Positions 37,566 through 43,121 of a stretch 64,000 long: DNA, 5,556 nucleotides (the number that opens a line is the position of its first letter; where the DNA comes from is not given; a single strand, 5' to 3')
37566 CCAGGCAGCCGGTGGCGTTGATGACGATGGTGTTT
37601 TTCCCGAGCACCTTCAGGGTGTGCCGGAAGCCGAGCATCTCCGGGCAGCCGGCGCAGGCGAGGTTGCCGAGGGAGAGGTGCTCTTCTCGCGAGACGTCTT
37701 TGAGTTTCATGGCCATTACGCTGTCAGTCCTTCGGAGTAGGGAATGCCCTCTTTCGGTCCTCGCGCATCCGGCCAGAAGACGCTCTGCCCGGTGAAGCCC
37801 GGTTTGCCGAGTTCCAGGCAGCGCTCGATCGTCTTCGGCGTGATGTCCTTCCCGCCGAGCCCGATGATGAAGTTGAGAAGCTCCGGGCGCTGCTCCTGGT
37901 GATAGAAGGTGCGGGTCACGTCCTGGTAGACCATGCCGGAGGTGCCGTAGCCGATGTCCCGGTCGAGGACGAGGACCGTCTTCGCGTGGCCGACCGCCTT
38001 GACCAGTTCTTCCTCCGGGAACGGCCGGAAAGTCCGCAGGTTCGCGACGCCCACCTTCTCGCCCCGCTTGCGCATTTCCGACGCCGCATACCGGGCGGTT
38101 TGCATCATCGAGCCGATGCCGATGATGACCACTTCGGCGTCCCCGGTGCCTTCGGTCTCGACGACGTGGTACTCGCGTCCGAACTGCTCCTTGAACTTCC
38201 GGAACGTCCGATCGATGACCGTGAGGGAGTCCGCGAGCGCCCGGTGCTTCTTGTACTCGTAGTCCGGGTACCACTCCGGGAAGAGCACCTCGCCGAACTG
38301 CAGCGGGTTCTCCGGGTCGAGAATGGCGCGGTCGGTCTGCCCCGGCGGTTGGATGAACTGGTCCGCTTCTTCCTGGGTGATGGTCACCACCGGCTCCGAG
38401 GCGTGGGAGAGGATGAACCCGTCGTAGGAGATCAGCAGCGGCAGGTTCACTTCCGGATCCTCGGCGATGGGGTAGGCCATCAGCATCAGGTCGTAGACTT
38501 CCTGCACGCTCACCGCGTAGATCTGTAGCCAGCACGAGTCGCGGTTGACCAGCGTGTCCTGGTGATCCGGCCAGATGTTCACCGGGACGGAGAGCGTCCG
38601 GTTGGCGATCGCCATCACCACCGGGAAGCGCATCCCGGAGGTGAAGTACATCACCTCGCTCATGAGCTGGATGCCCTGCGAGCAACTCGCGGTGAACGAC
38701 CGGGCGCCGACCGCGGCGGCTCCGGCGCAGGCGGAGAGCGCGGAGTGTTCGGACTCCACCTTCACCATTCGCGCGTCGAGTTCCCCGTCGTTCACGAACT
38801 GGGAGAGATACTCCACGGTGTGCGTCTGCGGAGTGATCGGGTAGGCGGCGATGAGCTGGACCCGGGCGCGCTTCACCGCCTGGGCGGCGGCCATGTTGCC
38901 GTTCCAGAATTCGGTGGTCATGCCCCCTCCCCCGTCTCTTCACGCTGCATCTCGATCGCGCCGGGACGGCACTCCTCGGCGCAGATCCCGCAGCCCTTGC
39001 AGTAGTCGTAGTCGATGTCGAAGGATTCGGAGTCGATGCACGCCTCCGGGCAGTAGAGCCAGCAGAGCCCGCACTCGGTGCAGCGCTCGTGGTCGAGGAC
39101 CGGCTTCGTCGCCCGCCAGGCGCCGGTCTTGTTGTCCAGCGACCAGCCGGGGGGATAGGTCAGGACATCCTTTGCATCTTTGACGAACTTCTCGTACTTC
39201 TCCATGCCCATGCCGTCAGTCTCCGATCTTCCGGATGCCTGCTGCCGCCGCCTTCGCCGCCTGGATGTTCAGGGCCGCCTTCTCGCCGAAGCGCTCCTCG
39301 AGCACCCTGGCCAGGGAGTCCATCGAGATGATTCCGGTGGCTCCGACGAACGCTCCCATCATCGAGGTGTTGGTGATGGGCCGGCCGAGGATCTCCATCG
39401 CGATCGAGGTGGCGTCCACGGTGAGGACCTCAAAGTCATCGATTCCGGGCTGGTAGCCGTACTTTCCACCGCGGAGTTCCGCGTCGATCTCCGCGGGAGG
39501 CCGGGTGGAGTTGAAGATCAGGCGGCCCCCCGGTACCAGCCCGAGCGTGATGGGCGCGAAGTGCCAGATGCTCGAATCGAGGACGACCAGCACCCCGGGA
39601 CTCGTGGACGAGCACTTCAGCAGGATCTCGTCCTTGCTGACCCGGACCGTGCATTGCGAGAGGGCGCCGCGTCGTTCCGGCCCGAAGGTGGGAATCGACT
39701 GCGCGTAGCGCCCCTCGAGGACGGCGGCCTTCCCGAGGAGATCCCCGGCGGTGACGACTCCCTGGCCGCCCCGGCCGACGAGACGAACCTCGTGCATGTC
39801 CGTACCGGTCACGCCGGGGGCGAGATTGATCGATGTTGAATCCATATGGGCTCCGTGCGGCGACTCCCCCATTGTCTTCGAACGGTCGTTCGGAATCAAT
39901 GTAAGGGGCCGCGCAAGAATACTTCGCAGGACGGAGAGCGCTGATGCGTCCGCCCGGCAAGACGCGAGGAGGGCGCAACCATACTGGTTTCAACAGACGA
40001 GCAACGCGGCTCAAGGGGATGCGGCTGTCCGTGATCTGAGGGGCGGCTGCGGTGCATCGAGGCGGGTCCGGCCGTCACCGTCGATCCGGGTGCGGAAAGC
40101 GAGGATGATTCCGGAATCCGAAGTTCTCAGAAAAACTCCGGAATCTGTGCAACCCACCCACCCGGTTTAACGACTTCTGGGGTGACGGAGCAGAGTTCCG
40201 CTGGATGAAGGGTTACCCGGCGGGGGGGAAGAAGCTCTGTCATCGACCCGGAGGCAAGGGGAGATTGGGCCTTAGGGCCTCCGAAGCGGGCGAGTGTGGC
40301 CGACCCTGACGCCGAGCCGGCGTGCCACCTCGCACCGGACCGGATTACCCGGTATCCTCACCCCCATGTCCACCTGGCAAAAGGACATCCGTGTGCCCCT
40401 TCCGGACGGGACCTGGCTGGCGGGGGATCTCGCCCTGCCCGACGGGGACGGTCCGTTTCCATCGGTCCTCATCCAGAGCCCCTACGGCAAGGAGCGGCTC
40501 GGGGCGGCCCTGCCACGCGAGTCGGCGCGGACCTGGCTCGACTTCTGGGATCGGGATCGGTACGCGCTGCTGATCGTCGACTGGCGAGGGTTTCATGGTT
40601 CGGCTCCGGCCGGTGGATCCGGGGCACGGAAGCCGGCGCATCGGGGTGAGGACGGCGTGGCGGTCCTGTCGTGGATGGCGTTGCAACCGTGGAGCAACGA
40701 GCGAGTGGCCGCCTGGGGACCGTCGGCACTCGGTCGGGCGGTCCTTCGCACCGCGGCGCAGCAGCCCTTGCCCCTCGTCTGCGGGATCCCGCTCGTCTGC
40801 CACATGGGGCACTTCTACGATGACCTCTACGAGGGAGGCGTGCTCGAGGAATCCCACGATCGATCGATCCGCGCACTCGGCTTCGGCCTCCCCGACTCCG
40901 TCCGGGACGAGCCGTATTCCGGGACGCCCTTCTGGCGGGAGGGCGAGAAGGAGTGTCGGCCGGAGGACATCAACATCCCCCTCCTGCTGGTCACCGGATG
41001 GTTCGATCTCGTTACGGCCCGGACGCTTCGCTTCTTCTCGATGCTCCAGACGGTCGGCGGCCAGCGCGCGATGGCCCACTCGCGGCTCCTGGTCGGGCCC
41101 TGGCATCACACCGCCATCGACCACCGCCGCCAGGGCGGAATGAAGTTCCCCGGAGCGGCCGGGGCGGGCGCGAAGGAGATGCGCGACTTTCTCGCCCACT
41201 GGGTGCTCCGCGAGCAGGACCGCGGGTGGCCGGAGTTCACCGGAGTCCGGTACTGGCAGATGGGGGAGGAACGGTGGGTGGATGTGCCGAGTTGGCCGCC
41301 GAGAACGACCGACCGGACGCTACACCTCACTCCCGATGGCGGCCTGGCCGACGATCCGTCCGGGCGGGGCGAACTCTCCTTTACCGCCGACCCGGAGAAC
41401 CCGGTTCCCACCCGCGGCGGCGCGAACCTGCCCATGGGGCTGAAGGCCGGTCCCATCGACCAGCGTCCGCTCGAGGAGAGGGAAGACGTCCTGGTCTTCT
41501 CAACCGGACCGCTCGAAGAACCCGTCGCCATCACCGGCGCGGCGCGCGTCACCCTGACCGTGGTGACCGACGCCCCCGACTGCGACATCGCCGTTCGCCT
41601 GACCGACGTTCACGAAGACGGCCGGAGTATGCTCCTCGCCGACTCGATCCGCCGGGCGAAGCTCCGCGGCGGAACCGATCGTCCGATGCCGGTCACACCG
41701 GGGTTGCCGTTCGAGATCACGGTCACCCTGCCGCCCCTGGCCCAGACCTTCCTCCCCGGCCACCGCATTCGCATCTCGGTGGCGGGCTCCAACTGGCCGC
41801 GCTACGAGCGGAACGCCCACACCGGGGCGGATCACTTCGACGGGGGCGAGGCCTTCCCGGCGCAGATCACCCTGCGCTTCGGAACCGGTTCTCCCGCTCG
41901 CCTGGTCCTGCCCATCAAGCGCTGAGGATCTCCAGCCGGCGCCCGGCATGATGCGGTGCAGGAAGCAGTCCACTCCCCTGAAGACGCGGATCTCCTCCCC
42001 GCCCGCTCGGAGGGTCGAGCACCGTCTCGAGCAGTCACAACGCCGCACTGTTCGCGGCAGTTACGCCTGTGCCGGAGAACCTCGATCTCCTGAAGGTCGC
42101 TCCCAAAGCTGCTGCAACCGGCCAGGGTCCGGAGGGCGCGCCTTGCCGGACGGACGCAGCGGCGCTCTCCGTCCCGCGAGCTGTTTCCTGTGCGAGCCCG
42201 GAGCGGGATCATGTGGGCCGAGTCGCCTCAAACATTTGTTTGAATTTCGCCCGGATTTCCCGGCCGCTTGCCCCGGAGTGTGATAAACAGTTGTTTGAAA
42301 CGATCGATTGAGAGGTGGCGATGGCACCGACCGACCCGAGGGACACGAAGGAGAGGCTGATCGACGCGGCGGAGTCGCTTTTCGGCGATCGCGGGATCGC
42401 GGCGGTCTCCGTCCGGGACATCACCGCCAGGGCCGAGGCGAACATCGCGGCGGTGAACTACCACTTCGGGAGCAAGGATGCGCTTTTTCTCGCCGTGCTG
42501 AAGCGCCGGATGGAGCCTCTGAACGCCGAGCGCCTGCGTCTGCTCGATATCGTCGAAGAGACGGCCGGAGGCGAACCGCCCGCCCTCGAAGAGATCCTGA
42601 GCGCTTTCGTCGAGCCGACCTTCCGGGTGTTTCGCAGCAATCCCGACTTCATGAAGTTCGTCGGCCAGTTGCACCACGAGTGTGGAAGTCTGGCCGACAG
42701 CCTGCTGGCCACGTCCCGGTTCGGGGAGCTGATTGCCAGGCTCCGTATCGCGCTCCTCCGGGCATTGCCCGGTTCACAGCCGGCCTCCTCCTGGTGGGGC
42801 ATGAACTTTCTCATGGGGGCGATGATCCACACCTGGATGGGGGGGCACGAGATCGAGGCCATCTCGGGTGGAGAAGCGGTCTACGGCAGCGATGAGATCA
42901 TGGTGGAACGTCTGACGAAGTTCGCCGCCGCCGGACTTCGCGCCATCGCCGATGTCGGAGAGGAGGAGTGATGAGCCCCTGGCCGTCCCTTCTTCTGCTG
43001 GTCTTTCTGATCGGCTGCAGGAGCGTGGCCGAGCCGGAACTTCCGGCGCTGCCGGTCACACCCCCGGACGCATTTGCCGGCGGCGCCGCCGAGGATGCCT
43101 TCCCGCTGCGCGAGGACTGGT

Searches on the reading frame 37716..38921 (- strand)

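Call 47: search_protein_families(library=pfam, proteins=[window:37716-38921:-], max_evalue=0.001)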
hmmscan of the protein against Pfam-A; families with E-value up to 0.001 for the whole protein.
window:37716-38921:- (401 aa): 3 families
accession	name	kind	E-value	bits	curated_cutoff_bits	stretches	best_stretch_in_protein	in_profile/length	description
PF01855.24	POR_N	-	3.3e-64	217.2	27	1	15-232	2-222/231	Pyruvate flavodoxin/ferredoxin oxidoreductase, thiamine diP-bdg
PF17147.9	PFOR_II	-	5.1e-29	101.1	27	1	262-365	1-102/102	Pyruvate:ferredoxin oxidoreductase core domain II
PF02780.25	Transketolase_C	-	4e-10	40.1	25.9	1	262-342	10-91/124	Transketolase, C-terminal domain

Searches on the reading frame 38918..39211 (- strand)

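Call 47: search_protein_families(library=pfam, proteins=[window:38918-39211:-], max_evalue=0.001)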
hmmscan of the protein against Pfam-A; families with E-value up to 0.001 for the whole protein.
window:38918-39211:- (97 aa): 10 families
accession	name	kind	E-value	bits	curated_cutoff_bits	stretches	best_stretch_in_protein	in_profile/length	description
PF00037.32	Fer4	-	7.6e-12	45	21.1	2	66-87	3-24/24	4Fe-4S binding domain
PF12838.12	Fer4_7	-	5.1e-08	33.7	27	0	33-57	27-51/52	4Fe-4S dicluster domain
PF12837.12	Fer4_6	-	1.8e-07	31.2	25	1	65-86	3-24/24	4Fe-4S binding domain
PF12797.12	Fer4_2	-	3.1e-07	30.4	24.5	1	36-56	2-22/22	4Fe-4S binding domain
PF14697.11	Fer4_21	-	4.9e-07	30.2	35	1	39-88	3-59/59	4Fe-4S dicluster domain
PF13187.11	Fer4_9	-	1.2e-06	28.8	27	0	33-59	34-52/52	4Fe-4S dicluster domain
PF13459.11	Fer4_15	-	1.6e-05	26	22.4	0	66-89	3-25/66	4Fe-4S single cluster domain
PF13237.11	Fer4_10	-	2.4e-05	24.6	25.5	1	37-81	2-52/53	4Fe-4S dicluster domain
PF13484.11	Fer4_16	-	0.00013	23.1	30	0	43-66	1-24/66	4Fe-4S double cluster binding domain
PF13534.11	Fer4_17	-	0.0004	21.3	22.2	0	40-56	42-58/61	4Fe-4S dicluster domain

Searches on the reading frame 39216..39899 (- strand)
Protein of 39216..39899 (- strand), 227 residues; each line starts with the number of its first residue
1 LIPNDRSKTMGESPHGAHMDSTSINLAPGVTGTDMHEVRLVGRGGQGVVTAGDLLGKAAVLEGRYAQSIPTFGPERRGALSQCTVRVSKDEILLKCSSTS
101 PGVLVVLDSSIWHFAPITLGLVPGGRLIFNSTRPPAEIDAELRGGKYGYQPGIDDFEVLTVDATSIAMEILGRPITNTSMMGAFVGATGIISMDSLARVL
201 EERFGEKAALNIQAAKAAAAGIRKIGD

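Call 47: search_protein_families(library=pfam, proteins=[window:39216-39899:-], max_evalue=0.001)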
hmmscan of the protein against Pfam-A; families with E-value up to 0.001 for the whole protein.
window:39216-39899:- (227 aa): 1 family
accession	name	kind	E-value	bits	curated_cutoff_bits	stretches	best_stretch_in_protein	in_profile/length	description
PF01558.24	POR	-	2.6e-36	125.8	27.4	1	44-219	1-172/173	Pyruvate ferredoxin/flavodoxin oxidoreductase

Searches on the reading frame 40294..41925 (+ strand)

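Call 47: search_protein_families(library=pfam, proteins=[window:40294-41925:+], max_evalue=0.001)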
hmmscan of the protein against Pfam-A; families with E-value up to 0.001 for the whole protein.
window:40294-41925:+ (543 aa): 2 families
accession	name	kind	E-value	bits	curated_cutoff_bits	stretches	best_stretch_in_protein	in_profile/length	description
PF08530.16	PepX_C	-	1.3e-40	140.1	22.5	1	317-537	8-216/217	X-Pro dipeptidyl-peptidase C-terminal non-catalytic domain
PF02129.25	Peptidase_S15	-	2.5e-27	96.6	23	2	38-187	1-146/262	X-Pro dipeptidyl-peptidase (S15 family)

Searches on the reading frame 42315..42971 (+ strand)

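Call 47: search_protein_families(library=pfam, proteins=[window:42315-42971:+], max_evalue=0.001)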
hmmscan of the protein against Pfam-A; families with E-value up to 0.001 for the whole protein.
window:42315-42971:+ (218 aa): 2 families
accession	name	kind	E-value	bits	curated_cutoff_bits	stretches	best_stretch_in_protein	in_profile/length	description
PF00440.29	TetR_N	-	3.7e-15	55.9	24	1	15-61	1-47/47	Bacterial regulatory proteins, tetR family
PF17939.6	TetR_C_30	-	8.6e-15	55.5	26.3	1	97-207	2-115/115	Tetracyclin repressor-like, C-terminal domain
